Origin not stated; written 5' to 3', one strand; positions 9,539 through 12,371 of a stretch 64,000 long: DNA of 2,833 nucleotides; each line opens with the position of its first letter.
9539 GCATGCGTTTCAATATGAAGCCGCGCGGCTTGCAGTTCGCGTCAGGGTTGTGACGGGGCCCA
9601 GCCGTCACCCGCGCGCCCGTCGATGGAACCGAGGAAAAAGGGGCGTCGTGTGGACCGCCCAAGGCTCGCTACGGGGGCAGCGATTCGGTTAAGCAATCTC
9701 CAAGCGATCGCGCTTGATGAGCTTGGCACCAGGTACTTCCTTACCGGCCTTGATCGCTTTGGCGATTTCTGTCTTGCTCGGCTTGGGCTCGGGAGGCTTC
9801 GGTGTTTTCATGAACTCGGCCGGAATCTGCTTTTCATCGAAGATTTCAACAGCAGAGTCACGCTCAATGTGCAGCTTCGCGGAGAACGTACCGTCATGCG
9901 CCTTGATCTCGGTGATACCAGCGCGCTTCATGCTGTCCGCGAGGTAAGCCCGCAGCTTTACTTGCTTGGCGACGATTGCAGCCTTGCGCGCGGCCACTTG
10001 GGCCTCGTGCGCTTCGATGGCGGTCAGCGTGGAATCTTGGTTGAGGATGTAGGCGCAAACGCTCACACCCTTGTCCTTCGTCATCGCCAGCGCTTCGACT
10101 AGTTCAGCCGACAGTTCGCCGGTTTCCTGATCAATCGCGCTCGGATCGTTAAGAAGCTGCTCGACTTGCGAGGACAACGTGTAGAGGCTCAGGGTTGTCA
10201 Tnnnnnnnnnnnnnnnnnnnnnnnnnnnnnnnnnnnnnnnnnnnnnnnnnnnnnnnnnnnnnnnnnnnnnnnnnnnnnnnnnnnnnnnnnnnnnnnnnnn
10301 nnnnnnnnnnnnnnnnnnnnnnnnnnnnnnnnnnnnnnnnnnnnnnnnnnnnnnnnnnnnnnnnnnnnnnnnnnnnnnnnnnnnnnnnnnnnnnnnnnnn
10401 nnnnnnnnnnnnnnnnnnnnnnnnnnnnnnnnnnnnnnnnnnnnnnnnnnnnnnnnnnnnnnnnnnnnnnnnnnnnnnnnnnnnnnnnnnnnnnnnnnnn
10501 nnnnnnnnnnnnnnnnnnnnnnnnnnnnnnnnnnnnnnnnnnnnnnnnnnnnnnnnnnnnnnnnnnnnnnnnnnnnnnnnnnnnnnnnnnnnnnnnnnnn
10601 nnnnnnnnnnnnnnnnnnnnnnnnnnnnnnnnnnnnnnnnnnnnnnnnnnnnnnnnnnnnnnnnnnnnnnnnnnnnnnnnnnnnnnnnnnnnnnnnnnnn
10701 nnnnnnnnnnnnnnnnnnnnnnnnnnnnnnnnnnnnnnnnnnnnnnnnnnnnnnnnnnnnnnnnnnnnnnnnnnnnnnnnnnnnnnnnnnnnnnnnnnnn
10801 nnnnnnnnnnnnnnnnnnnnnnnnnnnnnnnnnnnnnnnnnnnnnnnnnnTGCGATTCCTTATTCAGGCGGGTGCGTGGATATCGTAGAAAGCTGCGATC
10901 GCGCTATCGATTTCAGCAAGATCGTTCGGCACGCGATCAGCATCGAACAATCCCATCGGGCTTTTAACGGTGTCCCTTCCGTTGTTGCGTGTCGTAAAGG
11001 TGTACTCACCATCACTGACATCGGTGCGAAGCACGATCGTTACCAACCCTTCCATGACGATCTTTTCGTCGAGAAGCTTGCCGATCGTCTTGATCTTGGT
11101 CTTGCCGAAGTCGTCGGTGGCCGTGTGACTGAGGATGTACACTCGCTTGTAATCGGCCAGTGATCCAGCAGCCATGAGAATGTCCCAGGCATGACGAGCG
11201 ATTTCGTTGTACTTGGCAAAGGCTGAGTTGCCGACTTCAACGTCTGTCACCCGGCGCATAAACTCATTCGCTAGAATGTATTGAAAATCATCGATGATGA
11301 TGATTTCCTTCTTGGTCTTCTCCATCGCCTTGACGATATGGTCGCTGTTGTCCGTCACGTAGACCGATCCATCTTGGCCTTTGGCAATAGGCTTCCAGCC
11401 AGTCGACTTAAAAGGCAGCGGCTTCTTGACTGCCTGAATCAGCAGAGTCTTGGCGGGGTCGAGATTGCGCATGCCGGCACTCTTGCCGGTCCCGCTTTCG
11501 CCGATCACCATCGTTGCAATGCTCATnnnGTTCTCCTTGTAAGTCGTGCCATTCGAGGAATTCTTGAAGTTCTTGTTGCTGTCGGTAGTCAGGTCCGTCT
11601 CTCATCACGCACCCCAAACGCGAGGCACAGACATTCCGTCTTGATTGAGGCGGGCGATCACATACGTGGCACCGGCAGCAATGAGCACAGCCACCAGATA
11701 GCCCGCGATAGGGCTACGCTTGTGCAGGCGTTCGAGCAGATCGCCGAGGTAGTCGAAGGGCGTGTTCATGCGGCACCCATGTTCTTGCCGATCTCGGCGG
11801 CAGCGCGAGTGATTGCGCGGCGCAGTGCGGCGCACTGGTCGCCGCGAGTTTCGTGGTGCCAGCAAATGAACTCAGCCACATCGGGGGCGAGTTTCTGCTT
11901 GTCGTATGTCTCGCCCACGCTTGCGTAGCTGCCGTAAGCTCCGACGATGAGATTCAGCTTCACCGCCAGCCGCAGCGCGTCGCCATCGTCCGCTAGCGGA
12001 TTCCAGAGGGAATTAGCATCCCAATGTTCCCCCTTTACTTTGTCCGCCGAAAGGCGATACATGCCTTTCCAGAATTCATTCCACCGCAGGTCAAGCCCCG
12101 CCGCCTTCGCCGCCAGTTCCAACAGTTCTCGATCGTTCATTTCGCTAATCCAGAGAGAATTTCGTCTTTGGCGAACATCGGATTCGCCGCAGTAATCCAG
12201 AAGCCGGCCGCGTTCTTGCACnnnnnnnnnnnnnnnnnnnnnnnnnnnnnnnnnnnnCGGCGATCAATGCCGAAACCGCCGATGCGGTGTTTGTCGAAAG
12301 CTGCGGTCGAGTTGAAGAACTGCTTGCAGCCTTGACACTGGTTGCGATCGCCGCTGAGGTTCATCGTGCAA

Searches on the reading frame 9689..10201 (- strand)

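Call 39: search_protein_families(library=phrogs, proteins=[window:9689-10201:-], max_evalue=0.001)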
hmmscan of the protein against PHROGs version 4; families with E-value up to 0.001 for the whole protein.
window:9689-10201:- (170 aa): 2 families
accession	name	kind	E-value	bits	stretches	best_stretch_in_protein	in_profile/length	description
phrog_253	-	DNA, RNA and nucleotide metabolism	1.2e-27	97.9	1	2-169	5-166/169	Mu Gam-like end protection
phrog_20203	-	unknown function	1.9e-05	25.7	1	91-169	1-74/75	-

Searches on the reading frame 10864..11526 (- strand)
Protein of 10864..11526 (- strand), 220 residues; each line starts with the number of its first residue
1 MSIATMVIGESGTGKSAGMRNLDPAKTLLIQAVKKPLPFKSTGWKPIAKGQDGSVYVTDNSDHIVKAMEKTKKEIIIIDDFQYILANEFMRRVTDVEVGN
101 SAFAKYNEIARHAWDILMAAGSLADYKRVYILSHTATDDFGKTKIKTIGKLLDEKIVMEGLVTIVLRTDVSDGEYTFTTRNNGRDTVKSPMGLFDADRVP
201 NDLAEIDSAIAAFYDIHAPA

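Call 39: search_protein_families(library=phrogs, proteins=[window:10864-11526:-], max_evalue=0.001)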
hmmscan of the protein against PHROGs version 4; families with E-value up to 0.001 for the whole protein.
window:10864-11526:- (220 aa): 2 families
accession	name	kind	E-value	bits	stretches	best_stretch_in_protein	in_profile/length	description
phrog_2872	-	DNA, RNA and nucleotide metabolism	7.4e-82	275.1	1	1-217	1-214/219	Sak4-like ssDNA annealing protein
phrog_124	-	DNA, RNA and nucleotide metabolism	0.00014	22.4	1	6-193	47-238/382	Sak4-like ssDNA annealing protein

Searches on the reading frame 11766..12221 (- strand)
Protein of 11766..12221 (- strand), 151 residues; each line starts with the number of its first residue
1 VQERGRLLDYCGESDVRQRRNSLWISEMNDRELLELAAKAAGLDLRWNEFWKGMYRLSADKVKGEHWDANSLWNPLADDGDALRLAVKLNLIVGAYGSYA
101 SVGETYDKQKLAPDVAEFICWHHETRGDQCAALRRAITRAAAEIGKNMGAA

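Call 12: search_protein_families(library=pfam, proteins=[window:11766-12221:-], max_evalue=0.1)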
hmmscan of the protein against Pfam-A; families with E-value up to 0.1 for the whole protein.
window:11766-12221:- (151 aa): 0 families

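Call 13: search_protein_families(library=phrogs, proteins=[window:11766-12221:-], max_evalue=0.01)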
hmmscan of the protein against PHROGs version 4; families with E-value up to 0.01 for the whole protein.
window:11766-12221:- (151 aa): 1 family
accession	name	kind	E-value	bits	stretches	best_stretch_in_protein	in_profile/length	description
phrog_5086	-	unknown function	2e-30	106.2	1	28-149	1-109/110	-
